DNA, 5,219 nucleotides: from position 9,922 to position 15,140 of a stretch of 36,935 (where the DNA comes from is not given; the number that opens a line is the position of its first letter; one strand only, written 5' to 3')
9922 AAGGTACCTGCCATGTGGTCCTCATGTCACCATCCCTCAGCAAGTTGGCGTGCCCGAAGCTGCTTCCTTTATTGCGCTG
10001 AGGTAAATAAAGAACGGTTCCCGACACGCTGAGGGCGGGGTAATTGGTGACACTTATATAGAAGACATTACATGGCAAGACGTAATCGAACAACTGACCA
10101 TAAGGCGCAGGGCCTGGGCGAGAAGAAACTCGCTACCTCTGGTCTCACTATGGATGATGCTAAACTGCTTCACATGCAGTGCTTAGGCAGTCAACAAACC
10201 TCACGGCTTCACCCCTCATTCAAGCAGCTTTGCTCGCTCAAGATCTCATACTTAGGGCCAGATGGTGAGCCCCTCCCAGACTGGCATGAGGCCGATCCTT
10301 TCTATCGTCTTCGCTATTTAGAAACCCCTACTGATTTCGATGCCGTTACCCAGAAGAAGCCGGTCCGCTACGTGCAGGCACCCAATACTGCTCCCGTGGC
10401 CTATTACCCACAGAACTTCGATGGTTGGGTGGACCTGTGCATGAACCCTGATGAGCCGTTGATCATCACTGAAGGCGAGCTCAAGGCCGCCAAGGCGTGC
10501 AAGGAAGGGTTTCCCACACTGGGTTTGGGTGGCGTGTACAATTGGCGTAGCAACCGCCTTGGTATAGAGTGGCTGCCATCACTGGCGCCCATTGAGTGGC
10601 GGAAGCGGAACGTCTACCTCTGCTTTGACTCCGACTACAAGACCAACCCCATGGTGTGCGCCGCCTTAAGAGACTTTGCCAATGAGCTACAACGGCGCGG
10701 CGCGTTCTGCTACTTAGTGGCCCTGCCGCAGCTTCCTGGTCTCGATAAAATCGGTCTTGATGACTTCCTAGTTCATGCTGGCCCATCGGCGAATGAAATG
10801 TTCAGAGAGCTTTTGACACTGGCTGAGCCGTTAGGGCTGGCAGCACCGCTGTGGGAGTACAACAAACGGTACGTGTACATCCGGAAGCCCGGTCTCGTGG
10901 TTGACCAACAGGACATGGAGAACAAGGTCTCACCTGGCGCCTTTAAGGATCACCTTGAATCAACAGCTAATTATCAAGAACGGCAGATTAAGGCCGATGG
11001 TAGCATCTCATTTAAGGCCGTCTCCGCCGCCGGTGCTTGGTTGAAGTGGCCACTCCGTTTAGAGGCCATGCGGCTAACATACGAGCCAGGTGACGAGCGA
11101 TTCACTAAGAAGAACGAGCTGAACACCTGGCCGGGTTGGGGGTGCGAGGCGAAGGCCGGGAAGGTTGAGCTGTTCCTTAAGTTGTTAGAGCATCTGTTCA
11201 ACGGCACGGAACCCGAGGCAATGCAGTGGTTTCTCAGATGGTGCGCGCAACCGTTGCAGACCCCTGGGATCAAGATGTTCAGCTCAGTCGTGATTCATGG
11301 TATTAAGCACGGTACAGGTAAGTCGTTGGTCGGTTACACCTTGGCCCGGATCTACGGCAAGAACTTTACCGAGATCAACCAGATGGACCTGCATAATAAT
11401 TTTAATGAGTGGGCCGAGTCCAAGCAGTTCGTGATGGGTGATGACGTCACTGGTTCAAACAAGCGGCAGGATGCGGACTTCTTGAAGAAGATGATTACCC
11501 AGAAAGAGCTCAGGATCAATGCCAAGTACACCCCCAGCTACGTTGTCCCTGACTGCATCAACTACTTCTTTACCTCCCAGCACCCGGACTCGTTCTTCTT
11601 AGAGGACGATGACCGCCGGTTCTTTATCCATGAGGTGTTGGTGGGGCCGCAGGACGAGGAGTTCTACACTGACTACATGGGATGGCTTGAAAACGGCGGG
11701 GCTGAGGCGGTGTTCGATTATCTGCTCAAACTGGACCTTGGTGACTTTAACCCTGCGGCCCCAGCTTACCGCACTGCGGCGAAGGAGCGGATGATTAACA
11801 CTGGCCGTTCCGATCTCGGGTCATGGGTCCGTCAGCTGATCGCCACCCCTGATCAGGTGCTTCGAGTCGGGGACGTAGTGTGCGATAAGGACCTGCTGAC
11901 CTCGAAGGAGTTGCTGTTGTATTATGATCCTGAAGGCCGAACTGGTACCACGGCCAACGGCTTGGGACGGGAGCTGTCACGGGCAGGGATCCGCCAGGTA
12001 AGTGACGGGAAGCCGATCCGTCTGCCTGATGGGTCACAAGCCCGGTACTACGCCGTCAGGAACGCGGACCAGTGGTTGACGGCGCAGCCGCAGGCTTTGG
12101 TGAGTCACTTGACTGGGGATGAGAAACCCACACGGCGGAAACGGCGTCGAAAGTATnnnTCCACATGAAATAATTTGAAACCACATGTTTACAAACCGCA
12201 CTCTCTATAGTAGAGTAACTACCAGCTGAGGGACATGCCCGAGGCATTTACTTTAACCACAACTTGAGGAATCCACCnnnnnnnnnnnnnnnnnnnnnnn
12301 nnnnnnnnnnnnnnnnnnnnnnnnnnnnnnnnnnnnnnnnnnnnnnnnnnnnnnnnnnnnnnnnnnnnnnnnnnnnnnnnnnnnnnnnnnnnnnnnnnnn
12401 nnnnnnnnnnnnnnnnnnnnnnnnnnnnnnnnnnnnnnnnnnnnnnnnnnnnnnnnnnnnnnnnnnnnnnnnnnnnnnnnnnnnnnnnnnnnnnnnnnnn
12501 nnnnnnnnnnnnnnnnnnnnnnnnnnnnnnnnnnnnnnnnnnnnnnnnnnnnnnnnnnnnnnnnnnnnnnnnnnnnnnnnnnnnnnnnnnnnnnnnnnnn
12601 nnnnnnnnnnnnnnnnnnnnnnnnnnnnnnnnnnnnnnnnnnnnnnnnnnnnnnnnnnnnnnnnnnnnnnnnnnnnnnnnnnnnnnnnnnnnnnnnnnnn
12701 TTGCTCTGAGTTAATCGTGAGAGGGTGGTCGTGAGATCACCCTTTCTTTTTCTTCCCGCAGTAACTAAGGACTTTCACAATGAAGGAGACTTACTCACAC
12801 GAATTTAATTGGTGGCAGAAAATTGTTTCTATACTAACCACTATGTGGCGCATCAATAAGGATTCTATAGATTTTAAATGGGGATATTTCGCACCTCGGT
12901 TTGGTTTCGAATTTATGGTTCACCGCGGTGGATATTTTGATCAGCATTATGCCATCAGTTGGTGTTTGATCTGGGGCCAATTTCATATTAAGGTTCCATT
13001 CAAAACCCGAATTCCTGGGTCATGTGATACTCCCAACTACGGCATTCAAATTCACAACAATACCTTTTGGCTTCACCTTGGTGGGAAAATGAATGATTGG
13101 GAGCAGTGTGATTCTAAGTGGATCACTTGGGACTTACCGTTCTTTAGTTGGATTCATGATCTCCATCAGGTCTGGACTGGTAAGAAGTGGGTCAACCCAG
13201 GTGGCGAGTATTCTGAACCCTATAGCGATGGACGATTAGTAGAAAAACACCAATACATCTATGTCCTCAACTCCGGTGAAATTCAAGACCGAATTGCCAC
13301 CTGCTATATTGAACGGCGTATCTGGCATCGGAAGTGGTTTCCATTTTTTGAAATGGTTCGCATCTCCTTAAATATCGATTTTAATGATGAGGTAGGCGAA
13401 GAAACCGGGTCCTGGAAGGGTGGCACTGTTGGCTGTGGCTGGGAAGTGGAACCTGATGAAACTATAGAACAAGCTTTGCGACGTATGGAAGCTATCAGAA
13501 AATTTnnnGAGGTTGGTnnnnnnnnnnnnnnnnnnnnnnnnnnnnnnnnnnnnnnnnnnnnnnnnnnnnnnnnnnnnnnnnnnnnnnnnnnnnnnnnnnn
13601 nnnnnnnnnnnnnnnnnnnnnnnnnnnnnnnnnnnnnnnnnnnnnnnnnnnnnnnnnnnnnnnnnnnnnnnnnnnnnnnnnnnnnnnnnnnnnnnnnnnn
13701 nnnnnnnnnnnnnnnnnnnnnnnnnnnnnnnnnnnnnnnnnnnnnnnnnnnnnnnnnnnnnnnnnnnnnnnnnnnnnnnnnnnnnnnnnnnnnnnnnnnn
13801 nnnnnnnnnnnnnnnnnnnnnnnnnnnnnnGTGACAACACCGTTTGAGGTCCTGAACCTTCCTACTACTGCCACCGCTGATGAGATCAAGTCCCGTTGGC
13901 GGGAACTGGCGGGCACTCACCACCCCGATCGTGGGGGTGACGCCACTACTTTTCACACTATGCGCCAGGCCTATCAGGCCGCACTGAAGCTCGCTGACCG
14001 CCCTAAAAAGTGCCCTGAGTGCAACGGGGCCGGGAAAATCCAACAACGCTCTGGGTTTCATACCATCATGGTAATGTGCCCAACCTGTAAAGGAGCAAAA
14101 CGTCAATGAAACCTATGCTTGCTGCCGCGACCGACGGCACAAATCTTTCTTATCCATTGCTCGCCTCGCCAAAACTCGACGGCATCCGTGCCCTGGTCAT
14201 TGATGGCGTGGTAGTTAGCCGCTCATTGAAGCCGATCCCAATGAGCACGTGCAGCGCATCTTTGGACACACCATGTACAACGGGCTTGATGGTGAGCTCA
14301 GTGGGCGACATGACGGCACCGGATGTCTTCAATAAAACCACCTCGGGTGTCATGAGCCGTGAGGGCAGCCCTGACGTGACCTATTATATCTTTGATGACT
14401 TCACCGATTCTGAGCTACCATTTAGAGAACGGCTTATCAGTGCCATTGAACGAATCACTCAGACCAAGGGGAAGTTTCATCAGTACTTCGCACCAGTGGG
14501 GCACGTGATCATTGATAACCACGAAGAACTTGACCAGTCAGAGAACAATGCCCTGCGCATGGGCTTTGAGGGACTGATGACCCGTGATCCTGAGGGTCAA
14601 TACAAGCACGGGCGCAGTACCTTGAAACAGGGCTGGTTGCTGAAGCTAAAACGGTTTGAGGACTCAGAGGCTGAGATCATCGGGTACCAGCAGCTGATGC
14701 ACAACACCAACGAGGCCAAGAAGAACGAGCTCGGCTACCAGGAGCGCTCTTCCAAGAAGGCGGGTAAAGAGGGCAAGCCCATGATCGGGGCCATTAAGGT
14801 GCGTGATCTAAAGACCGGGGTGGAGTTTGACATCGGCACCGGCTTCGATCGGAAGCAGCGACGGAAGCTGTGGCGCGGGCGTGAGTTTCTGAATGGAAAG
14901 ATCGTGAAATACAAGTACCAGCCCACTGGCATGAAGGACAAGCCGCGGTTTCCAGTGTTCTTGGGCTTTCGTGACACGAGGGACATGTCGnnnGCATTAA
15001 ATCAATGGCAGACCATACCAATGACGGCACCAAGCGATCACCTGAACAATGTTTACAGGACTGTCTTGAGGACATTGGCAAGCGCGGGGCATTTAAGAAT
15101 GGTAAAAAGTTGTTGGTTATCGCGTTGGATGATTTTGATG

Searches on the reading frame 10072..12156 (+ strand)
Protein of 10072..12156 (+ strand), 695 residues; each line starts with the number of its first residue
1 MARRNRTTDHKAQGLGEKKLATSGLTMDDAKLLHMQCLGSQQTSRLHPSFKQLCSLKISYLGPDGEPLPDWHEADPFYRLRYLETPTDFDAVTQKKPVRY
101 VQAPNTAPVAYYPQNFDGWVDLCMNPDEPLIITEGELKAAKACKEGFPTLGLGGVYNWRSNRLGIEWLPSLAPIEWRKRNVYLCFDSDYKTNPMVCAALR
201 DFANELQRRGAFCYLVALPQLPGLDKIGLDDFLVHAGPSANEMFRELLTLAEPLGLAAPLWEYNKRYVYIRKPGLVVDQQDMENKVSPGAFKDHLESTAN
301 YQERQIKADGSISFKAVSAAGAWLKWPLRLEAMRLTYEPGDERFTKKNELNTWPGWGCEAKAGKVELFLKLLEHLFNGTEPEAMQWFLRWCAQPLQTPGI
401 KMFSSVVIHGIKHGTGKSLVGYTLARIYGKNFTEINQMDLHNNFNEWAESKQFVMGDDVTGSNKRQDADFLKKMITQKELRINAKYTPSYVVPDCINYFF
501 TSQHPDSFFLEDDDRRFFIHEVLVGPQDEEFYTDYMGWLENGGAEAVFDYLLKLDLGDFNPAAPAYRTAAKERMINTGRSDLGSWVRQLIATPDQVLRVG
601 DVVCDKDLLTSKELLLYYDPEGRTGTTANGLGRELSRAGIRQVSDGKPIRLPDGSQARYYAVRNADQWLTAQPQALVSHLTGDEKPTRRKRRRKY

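Call 8: search_protein_families(library=phrogs, proteins=[window:10072-12156:+], max_evalue=0.00001)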
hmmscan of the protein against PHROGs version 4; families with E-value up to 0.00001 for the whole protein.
window:10072-12156:+ (695 aa): 5 families
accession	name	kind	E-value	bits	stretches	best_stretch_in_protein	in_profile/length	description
phrog_1156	-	DNA, RNA and nucleotide metabolism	1.4e-33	117.5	1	315-663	458-824/855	DNA primase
phrog_4762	-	unknown function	9e-20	71.2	1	366-520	469-624/822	-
phrog_1829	-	DNA, RNA and nucleotide metabolism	1.5e-17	64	1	355-638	457-736/772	DNA primase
phrog_24712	-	unknown function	5.2e-15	55.4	1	360-581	430-650/801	-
phrog_2249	-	DNA, RNA and nucleotide metabolism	1.7e-11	44.5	1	366-466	487-607/802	DNA primase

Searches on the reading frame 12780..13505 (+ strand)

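Call 8: search_protein_families(library=phrogs, proteins=[window:12780-13505:+], max_evalue=0.00001)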
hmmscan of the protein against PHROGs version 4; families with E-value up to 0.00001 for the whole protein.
window:12780-13505:+ (242 aa): 1 family
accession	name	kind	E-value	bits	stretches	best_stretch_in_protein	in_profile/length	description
phrog_7203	-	unknown function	2.9e-44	152.7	1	6-242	3-255/257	-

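Call 29: search_protein_families(library=pfam, proteins=[window:12780-13505:+], max_evalue=0.1)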
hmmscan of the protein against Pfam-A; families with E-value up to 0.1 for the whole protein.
window:12780-13505:+ (242 aa): 2 families
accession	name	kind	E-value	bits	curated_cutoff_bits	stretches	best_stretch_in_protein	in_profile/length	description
PF25187.1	Acb3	-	1e-47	163.4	27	1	22-242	11-244/245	CBASS inhibitor Acb3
PF03828.24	PAP_assoc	-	0.056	14.2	22.6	0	4-31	12-38/60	Cid1 family poly A polymerase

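Call 83: search_protein_families(library=padloc, proteins=[window:12780-13505:+], max_evalue=0.01)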
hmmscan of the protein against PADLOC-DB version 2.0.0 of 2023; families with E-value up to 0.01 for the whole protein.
window:12780-13505:+ (242 aa): 0 families

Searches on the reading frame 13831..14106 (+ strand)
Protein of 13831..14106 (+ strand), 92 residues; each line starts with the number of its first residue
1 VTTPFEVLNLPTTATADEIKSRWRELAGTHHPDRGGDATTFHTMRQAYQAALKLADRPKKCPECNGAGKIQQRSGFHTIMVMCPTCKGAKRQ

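Call 47: search_protein_families(library=pfam, proteins=[window:13831-14106:+], max_evalue=0.01)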
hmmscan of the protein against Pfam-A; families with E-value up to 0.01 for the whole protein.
window:13831-14106:+ (92 aa): 6 families
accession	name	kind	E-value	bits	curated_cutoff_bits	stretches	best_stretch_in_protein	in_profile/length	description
PF00226.36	DnaJ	-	1.4e-09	38.4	27.8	1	4-50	2-52/63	DnaJ domain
PF00684.25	DnaJ_CXXCXGXG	-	4.8e-06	27.2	32.7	1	56-90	13-51/65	DnaJ central domain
PF15777.11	Anti-TRAP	-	8.7e-06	26.1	32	1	56-90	8-40/59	Tryptophan RNA-binding attenuator protein inhibitory protein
PF13451.12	zf_Tbcl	-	0.0012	19.2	24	0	39-70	14-45/48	Probable treble clef domain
PF14354.12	Lar_restr_allev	-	0.002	18.8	28.6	1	59-88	4-33/58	Restriction alleviation protein Lar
PF13453.11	Zn_ribbon_TFIIB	-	0.0068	16.2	22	0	60-88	1-27/41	Transcription factor zinc-finger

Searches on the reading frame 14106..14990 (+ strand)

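Call 8: search_protein_families(library=phrogs, proteins=[window:14106-14990:+], max_evalue=0.00001)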
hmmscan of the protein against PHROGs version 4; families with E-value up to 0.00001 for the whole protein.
window:14106-14990:+ (295 aa): 1 family
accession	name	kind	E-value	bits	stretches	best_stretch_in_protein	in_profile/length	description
phrog_114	-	DNA, RNA and nucleotide metabolism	1.1e-56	193.7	1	2-294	222-503/634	ATP-dependent DNA ligase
